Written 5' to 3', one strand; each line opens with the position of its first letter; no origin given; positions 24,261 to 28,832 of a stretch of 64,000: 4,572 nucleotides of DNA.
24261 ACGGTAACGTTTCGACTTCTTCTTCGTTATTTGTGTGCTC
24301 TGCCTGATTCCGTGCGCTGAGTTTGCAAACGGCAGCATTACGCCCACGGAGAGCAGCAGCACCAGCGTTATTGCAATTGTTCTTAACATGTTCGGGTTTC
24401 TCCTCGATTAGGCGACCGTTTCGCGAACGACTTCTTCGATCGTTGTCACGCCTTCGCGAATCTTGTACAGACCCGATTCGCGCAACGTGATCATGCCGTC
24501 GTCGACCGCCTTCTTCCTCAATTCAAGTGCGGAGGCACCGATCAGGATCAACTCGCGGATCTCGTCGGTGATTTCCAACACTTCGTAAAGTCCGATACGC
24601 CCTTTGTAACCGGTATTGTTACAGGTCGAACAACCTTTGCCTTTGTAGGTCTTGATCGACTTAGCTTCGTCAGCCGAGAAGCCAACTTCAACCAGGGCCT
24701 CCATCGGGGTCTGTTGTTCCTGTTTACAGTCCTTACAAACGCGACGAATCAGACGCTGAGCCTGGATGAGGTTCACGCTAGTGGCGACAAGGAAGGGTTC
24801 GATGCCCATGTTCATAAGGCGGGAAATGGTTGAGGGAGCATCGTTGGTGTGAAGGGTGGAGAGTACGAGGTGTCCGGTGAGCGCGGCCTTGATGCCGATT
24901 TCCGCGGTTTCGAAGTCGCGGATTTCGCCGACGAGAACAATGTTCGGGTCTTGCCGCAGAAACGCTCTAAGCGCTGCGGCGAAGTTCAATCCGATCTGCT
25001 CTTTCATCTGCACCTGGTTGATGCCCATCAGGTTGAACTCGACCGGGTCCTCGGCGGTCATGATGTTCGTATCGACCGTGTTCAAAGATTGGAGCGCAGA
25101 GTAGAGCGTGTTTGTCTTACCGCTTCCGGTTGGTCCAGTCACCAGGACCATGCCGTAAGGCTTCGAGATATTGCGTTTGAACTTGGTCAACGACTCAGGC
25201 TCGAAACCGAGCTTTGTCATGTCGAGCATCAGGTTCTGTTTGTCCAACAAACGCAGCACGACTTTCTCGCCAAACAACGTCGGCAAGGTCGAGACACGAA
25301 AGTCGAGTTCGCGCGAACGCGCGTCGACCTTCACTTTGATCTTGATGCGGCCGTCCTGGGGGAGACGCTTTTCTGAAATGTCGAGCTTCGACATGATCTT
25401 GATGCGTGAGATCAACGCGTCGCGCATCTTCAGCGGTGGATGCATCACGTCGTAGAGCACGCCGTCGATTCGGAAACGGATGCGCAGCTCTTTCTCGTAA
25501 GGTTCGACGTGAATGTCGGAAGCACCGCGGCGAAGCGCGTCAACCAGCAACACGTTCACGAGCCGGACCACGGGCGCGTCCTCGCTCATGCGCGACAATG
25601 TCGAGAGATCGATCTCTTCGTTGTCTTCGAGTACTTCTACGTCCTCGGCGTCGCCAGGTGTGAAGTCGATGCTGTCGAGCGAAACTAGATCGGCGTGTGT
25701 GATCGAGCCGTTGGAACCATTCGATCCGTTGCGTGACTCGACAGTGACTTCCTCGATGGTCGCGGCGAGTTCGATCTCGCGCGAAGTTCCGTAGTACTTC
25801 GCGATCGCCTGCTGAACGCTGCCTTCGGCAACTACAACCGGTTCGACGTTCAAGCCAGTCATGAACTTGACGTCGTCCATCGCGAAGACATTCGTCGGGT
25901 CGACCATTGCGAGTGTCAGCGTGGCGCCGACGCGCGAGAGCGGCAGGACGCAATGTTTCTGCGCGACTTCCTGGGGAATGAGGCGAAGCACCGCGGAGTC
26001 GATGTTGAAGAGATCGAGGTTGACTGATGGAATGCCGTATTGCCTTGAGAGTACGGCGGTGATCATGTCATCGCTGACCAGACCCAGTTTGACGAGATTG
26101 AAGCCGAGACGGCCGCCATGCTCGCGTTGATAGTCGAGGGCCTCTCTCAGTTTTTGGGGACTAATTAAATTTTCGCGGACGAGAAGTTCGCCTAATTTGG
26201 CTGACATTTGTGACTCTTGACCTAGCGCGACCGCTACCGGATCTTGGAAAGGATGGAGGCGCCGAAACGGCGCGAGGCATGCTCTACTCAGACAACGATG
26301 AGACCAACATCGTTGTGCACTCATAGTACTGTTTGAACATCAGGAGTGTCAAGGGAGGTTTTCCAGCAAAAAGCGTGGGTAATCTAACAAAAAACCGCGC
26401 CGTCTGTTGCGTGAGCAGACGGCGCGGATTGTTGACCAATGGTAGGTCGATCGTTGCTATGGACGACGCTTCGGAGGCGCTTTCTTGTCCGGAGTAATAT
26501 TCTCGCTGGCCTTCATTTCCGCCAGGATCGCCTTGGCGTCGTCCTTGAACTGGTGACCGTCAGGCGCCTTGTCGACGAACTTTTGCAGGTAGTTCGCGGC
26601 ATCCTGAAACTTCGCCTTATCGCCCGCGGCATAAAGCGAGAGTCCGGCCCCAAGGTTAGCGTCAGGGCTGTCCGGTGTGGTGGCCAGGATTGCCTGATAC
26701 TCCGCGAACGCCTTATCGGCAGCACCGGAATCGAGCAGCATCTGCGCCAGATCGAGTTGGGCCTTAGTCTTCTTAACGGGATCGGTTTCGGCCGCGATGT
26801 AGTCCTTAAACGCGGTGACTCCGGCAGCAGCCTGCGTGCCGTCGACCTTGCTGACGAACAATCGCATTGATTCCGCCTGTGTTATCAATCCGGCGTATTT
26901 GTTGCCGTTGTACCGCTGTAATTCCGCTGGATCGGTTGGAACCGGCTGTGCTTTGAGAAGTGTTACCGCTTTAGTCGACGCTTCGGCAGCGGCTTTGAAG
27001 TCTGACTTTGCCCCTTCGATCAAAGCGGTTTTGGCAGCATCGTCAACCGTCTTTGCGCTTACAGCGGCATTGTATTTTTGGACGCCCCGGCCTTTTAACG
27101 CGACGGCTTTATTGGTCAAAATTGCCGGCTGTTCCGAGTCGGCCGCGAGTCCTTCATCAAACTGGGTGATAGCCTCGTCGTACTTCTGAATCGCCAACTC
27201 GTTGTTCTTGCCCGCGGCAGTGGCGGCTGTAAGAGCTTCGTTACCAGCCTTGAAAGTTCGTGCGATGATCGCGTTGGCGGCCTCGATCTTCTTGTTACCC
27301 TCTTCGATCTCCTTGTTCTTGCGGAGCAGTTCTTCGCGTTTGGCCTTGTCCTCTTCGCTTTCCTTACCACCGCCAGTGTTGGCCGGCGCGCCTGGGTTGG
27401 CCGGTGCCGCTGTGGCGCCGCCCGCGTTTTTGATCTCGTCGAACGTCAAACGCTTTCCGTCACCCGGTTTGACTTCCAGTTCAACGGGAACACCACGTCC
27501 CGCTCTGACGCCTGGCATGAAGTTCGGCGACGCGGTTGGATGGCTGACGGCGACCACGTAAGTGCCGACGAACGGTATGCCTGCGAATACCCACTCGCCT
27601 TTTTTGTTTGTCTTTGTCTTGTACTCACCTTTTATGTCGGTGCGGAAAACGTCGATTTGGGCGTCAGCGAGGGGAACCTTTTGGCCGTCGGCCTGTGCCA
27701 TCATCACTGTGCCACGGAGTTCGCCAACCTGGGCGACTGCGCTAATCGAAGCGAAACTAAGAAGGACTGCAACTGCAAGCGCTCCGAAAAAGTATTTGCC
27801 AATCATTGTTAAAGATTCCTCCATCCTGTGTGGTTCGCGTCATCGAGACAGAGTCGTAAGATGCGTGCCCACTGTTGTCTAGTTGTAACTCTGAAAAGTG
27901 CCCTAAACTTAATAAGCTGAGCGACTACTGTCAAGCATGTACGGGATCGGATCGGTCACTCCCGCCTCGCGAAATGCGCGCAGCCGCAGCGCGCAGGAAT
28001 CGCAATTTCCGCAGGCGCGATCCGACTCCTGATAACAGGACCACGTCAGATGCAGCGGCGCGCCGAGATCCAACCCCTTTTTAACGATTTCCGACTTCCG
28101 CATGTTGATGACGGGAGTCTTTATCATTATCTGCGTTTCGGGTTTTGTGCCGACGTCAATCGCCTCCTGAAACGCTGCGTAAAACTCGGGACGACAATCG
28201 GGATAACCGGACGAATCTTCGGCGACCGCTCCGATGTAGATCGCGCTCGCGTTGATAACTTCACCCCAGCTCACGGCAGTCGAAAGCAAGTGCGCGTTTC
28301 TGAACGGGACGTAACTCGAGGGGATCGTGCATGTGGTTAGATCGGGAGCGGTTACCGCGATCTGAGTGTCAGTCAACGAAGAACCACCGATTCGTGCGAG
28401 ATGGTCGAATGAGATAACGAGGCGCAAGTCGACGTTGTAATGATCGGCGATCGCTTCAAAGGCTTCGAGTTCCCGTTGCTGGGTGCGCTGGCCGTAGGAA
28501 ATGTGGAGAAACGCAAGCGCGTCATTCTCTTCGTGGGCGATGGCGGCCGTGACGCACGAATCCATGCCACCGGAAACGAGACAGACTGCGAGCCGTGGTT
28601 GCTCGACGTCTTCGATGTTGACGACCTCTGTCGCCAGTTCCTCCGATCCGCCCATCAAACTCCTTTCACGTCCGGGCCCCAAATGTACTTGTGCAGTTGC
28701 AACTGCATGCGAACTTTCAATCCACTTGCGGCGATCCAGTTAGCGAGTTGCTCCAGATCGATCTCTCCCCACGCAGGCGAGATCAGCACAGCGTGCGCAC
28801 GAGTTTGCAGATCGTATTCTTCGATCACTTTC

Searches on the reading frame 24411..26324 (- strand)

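Call 54: search_protein_families(library=pfam, proteins=[window:24411-26324:-], max_evalue=0.00001)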
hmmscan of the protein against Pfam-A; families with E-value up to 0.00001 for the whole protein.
window:24411-26324:- (638 aa): 2 families
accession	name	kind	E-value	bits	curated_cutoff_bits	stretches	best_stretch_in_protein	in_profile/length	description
PF00437.27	T2SSE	-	2.6e-142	474.3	24.9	1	247-634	3-370/370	Type II/IV secretion system protein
PF05157.20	MshEN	-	7.2e-25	87.2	23.1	1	96-183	1-89/90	MshEN domain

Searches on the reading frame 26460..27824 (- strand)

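Call 54: search_protein_families(library=pfam, proteins=[window:26460-27824:-], max_evalue=0.00001)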
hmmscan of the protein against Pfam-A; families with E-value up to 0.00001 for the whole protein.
window:26460-27824:- (455 aa): 4 families
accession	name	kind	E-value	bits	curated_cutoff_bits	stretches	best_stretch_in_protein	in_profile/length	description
PF13620.12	CarboxypepD_reg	-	3.4e-07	31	32.3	1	36-116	2-77/82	Carboxypeptidase regulatory-like domain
PF13428.12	TPR_14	-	3.7e-07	30.6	23.5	0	354-392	2-40/44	Tetratricopeptide repeat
PF13414.12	TPR_11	-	1.3e-06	28.4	26.8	0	212-244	7-39/42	TPR repeat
PF13432.12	TPR_16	-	2.1e-06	28.5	32.7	0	328-387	9-65/65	Tetratricopeptide repeat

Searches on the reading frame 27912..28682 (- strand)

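Call 54: search_protein_families(library=pfam, proteins=[window:27912-28682:-], max_evalue=0.00001)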
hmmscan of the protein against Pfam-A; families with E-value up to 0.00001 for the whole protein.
window:27912-28682:- (257 aa): 1 family
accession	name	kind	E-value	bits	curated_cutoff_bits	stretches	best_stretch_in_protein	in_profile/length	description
PF06508.19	QueC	-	8.9e-69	231.6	22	1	32-240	2-209/210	Queuosine biosynthesis protein QueC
